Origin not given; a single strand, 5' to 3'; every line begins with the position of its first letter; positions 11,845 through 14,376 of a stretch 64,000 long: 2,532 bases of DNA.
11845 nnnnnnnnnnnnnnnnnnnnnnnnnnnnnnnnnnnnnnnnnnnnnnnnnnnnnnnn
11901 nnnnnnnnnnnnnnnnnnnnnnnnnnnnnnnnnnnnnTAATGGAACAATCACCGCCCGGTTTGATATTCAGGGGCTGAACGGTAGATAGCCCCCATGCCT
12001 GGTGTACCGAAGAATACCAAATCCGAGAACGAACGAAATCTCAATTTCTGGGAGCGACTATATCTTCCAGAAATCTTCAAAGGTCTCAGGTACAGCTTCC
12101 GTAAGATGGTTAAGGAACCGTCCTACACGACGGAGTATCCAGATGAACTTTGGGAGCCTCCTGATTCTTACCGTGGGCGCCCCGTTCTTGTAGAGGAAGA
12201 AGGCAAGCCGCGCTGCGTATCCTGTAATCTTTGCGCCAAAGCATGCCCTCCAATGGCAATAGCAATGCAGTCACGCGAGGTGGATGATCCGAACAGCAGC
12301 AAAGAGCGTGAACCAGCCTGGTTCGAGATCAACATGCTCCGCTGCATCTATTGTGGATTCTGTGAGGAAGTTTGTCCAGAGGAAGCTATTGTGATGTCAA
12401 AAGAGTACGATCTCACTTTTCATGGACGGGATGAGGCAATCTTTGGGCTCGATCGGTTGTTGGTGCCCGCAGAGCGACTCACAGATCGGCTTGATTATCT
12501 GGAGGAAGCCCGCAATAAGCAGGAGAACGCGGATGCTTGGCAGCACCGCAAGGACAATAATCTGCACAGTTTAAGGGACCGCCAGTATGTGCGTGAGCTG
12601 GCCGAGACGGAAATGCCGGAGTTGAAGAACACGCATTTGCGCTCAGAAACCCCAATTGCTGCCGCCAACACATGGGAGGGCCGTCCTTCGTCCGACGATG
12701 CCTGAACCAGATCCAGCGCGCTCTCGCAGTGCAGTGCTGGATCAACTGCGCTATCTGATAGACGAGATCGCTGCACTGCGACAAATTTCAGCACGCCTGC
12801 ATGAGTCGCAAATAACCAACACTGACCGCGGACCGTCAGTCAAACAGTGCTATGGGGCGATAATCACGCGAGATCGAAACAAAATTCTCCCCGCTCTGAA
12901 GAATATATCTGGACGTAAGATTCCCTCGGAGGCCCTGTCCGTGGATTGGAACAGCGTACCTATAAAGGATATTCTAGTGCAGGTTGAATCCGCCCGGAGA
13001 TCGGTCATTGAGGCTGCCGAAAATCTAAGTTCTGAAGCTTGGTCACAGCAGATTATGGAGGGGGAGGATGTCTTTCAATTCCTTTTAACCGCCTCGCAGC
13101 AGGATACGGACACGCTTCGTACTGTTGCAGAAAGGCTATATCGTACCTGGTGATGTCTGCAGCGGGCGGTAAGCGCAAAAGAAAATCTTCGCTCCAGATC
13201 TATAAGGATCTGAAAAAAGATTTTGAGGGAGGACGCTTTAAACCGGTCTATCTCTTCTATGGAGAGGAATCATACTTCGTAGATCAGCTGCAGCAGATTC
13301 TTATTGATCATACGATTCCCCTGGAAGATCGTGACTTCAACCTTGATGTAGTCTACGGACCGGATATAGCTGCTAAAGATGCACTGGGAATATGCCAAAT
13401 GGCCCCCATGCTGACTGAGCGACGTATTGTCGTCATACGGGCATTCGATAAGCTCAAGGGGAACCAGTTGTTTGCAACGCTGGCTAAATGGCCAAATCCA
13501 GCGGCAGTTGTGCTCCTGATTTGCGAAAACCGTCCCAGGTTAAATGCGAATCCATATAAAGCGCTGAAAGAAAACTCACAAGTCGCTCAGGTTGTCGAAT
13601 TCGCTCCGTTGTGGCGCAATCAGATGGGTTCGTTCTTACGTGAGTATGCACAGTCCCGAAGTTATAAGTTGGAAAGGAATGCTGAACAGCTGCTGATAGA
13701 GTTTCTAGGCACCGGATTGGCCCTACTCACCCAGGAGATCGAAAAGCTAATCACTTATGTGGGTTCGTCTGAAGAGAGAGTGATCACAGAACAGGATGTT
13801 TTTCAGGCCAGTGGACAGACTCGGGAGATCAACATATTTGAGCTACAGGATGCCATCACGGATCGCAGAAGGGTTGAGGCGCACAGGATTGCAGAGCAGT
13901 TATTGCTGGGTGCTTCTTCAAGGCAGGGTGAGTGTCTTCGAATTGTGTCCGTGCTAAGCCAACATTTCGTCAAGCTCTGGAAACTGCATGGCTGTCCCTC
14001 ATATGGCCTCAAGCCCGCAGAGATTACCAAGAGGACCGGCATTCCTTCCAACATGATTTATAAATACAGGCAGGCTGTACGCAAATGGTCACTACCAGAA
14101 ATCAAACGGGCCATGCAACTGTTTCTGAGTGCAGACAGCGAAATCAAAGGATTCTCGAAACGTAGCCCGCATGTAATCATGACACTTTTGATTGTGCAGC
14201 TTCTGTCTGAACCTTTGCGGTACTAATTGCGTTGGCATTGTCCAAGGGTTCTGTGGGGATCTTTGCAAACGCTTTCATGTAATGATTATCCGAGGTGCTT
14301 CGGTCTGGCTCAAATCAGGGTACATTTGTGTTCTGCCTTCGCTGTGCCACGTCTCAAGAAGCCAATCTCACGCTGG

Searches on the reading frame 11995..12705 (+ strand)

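Call 72: search_protein_families(library=pfam, proteins=[window:11995-12705:+], max_evalue=0.00001)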
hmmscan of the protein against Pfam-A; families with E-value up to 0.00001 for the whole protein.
window:11995-12705:+ (236 aa): 9 families
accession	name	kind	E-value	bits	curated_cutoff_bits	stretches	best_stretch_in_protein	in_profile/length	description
PF12838.12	Fer4_7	-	7.2e-12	46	27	1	73-131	1-52/52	4Fe-4S dicluster domain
PF00037.32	Fer4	-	1.4e-10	41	21.1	1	111-132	2-23/24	4Fe-4S binding domain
PF13187.11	Fer4_9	-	1.2e-07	32.1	27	1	73-132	1-52/52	4Fe-4S dicluster domain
PF12837.12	Fer4_6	-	3.1e-07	30.5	25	0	111-132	3-24/24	4Fe-4S binding domain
PF14697.11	Fer4_21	-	5.8e-07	30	35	0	112-136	3-30/59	4Fe-4S dicluster domain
PF13484.11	Fer4_16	-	6.6e-07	30.4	30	0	73-128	1-64/66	4Fe-4S double cluster binding domain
PF12797.12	Fer4_2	-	2.3e-06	27.7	24.5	0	111-129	4-22/22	4Fe-4S binding domain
PF13183.11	Fer4_8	-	3.1e-06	28.1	27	0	73-130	4-67/68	4Fe-4S dicluster domain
PF13237.11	Fer4_10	-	7.6e-06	26.2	25.5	0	72-128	7-53/53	4Fe-4S dicluster domain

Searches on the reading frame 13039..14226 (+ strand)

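Call 72: search_protein_families(library=pfam, proteins=[window:13039-14226:+], max_evalue=0.00001)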
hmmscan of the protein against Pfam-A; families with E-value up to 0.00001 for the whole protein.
window:13039-14226:+ (395 aa): 1 family
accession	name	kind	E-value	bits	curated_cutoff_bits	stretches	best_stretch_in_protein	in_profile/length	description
PF21694.2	DNA_pol3_delta_C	-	1.8e-13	51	27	1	263-387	1-120/121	DNA polymerase III delta subunit, C-terminal domain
